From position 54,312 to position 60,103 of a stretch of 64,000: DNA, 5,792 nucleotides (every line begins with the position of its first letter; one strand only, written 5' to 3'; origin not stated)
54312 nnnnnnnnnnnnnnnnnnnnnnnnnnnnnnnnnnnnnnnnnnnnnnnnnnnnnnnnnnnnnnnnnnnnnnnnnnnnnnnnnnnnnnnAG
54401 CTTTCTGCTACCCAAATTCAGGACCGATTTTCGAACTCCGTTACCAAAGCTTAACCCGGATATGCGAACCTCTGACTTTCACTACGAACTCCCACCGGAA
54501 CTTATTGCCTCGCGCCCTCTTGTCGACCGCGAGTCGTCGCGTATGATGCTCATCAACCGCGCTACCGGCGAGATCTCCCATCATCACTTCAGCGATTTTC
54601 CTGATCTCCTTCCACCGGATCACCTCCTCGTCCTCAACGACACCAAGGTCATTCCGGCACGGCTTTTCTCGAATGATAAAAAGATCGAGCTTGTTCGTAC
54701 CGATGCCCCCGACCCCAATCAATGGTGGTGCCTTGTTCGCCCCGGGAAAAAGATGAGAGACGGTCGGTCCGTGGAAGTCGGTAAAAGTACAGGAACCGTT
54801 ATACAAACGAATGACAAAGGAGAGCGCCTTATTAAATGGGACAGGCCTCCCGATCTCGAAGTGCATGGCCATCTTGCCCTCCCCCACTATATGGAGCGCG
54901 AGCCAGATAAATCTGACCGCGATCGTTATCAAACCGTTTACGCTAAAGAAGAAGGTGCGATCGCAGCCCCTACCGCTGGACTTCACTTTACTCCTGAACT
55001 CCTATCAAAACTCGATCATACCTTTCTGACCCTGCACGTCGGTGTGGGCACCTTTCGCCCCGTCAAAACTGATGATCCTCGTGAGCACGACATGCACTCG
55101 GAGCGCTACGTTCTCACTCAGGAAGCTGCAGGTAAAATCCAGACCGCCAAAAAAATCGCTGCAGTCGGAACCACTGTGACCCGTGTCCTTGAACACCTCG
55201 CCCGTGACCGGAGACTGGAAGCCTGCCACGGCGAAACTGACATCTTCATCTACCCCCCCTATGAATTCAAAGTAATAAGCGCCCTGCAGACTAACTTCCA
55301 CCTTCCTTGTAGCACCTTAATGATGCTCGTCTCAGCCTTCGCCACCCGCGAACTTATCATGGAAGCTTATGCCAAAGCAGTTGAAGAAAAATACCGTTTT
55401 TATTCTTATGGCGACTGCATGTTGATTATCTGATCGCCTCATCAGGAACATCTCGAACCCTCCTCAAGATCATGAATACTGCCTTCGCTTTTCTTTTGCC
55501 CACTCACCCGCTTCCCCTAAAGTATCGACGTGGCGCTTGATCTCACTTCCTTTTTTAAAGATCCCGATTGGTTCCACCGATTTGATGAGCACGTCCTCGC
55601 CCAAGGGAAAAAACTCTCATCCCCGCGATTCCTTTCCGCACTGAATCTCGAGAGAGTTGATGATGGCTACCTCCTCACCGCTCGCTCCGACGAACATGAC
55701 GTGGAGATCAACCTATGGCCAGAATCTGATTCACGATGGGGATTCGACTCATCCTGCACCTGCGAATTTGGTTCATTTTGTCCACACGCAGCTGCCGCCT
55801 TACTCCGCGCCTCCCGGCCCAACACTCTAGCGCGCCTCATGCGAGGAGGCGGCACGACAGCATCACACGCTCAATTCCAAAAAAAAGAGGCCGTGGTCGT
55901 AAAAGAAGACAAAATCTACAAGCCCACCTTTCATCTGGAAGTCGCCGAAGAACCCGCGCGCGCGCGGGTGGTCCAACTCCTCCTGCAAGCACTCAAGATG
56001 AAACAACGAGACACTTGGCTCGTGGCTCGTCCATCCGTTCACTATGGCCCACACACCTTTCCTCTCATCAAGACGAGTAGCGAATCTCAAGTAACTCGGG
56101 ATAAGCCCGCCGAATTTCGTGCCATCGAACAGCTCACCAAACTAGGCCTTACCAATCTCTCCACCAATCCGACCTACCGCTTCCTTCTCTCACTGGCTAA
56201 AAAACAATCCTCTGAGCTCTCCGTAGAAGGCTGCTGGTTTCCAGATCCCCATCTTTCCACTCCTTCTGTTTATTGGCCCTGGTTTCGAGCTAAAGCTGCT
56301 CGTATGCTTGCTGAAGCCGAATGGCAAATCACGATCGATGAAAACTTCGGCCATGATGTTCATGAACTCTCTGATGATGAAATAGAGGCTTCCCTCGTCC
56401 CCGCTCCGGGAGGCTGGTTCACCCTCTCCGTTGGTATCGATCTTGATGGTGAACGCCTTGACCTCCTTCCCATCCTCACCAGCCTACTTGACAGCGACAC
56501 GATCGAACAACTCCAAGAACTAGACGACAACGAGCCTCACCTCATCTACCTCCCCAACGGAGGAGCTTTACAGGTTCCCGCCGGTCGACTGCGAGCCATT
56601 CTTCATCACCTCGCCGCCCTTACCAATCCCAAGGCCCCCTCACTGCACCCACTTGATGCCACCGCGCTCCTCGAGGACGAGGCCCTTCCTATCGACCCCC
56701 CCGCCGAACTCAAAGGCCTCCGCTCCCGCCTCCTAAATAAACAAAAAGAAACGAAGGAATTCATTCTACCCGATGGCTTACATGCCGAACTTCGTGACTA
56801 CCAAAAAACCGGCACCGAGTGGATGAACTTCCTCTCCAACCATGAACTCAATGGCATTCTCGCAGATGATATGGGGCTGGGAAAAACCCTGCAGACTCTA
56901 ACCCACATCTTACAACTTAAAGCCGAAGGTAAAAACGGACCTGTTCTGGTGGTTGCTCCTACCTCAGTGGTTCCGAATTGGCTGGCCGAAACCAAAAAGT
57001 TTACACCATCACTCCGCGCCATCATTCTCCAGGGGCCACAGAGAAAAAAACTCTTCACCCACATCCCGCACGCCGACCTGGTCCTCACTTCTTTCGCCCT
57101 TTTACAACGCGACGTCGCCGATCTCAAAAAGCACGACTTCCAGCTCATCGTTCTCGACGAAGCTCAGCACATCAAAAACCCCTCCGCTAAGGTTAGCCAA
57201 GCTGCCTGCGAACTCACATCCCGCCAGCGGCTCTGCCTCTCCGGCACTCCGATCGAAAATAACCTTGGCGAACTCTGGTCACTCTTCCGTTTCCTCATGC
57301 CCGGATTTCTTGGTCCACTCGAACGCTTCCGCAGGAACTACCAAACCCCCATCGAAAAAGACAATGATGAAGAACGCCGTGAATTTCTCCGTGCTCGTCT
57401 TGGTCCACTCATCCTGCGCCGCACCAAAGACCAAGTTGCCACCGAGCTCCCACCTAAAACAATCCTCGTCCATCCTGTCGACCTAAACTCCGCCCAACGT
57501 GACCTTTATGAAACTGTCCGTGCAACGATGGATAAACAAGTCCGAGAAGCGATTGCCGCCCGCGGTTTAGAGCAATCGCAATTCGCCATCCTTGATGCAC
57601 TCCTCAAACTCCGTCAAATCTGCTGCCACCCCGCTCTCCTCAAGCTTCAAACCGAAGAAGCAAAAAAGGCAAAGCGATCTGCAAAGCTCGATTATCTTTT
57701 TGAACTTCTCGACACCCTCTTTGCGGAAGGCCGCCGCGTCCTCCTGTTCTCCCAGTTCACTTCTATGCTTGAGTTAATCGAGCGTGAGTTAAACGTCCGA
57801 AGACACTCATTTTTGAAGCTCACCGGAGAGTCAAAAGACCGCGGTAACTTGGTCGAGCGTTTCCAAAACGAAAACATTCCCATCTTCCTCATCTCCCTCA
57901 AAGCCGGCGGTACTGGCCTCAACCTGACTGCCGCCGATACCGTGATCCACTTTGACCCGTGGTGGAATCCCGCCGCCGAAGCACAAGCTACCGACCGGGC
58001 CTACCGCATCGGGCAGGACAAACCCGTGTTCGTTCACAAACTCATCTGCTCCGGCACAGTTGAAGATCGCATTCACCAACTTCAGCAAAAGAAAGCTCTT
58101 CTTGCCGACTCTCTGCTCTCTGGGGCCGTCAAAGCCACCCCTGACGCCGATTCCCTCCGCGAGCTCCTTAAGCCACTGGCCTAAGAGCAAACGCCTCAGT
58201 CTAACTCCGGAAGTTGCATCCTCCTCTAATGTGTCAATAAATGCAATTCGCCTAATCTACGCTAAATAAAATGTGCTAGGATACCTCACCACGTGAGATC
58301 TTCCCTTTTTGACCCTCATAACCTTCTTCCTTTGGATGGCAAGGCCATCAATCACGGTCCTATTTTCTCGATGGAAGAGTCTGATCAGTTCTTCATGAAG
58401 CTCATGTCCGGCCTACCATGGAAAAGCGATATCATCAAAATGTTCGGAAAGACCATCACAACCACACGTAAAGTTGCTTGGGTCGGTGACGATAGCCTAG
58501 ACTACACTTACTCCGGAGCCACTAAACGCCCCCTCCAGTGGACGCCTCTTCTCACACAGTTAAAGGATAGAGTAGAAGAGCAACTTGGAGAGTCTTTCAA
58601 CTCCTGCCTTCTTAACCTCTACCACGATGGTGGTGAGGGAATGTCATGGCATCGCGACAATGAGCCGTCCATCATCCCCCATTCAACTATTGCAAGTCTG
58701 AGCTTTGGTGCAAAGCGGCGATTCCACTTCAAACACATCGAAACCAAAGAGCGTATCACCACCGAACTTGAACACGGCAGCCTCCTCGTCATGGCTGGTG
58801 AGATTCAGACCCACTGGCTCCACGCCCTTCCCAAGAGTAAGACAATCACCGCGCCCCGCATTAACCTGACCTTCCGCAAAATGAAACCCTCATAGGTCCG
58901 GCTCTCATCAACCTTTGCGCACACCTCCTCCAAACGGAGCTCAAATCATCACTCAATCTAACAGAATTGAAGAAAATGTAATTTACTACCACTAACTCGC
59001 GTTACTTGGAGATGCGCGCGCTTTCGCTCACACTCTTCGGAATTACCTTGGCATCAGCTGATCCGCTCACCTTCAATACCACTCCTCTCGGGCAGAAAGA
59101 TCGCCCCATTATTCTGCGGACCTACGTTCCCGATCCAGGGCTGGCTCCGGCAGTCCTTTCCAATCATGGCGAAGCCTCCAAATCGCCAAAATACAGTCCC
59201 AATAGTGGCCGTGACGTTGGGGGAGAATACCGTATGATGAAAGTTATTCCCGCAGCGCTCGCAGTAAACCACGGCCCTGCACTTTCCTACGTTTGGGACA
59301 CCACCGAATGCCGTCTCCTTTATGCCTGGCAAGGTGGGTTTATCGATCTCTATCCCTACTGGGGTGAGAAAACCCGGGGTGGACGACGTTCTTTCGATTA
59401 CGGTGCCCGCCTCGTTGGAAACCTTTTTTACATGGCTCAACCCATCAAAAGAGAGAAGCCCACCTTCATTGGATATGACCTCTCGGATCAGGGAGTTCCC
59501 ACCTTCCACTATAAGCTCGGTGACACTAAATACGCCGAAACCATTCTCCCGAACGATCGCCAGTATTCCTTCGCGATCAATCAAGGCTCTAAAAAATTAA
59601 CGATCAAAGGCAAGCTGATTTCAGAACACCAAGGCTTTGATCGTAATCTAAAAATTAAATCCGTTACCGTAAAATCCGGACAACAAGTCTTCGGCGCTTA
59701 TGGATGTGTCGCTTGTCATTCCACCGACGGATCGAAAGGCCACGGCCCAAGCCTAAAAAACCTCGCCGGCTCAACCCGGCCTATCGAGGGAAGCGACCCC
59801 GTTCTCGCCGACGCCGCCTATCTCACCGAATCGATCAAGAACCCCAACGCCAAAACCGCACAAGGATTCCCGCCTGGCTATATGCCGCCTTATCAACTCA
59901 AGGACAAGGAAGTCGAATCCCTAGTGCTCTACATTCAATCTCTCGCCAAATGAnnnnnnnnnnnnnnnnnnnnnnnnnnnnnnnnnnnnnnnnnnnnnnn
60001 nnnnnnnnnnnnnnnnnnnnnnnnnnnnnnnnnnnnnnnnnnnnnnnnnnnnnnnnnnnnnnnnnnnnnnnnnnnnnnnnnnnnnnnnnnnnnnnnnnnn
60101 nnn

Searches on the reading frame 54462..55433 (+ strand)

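Call 65: search_protein_families(library=pfam, max_evalue=0.00001, proteins=[window:54462-55433:+])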
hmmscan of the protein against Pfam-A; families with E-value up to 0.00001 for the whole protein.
window:54462-55433:+ (323 aa): 1 family
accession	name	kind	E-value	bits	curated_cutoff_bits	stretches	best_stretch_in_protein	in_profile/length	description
PF02547.20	Queuosine_synth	-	8.6e-116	387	25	1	3-322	1-322/322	Queuosine biosynthesis protein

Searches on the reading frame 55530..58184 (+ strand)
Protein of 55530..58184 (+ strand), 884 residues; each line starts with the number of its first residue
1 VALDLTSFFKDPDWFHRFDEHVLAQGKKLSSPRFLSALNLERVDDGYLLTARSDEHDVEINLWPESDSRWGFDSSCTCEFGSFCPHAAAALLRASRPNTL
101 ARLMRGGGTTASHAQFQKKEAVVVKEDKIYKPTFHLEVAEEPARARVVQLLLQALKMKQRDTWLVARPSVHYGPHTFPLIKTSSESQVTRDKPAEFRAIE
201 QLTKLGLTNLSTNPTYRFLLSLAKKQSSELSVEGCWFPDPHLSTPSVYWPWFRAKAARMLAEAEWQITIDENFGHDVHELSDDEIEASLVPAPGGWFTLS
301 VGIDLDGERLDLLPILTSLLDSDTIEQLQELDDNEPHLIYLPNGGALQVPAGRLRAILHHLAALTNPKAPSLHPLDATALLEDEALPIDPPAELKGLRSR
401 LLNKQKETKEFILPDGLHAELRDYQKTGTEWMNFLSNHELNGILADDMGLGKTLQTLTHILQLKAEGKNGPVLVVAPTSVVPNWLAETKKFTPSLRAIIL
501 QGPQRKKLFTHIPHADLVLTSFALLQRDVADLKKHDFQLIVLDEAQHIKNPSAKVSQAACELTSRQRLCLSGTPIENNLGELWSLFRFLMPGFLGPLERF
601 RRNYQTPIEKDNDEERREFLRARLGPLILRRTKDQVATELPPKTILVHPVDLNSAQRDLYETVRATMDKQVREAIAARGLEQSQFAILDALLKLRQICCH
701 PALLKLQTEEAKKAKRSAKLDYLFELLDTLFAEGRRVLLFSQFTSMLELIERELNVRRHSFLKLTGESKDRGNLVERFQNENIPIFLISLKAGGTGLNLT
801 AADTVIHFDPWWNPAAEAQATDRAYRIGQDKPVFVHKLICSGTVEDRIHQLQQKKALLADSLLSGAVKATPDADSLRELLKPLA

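Call 65: search_protein_families(library=pfam, max_evalue=0.00001, proteins=[window:55530-58184:+])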
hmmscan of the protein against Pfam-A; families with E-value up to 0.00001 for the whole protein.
window:55530-58184:+ (884 aa): 4 families
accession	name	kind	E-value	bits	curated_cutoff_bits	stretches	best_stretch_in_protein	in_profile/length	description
PF00176.29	SNF2-rel_dom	-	1.7e-73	247.7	24.9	1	424-702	1-289/290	SNF2-related domain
PF00271.37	Helicase_C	-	1.7e-21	77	23.5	1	719-828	2-110/110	Helicase conserved C-terminal domain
PF04851.21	ResIII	-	3.8e-12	46.9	22.5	1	420-575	3-163/164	Type III restriction enzyme, res subunit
PF00270.35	DEAD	-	1.2e-08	35.4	26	1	443-578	18-163/167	DEAD/DEAH box helicase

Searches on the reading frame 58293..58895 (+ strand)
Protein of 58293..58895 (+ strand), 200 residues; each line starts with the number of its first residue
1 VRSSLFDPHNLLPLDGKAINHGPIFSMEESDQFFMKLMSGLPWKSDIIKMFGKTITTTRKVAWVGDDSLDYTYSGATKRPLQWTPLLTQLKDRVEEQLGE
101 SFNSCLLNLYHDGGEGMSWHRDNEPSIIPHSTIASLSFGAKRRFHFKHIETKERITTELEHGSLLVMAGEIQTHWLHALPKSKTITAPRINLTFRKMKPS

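Call 65: search_protein_families(library=pfam, max_evalue=0.00001, proteins=[window:58293-58895:+])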
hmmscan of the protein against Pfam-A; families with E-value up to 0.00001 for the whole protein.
window:58293-58895:+ (200 aa): 1 family
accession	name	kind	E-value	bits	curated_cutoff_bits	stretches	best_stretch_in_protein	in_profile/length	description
PF13532.12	2OG-FeII_Oxy_2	-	1e-34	120.9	31.2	1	25-195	9-194/194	2OG-Fe(II) oxygenase superfamily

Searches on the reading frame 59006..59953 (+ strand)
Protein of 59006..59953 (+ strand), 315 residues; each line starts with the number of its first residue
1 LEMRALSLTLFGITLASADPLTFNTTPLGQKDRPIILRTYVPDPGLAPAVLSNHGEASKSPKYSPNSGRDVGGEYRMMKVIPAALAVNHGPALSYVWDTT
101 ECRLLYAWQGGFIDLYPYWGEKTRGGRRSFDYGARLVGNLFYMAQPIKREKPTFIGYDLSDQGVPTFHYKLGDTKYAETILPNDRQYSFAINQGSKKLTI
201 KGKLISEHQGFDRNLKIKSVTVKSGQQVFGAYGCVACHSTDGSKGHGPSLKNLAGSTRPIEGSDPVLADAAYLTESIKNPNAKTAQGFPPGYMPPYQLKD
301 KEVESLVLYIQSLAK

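Call 65: search_protein_families(library=pfam, max_evalue=0.00001, proteins=[window:59006-59953:+])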
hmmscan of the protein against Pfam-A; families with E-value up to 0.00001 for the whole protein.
window:59006-59953:+ (315 aa): 2 families
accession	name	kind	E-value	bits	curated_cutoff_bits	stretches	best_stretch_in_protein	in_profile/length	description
PF00034.26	Cytochrom_C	-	1.2e-11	46.2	21.3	1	223-313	2-89/90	Cytochrome c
PF13442.11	Cytochrome_CBB3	-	4.7e-07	30.5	27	1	222-310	3-68/68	Cytochrome C oxidase, cbb3-type, subunit III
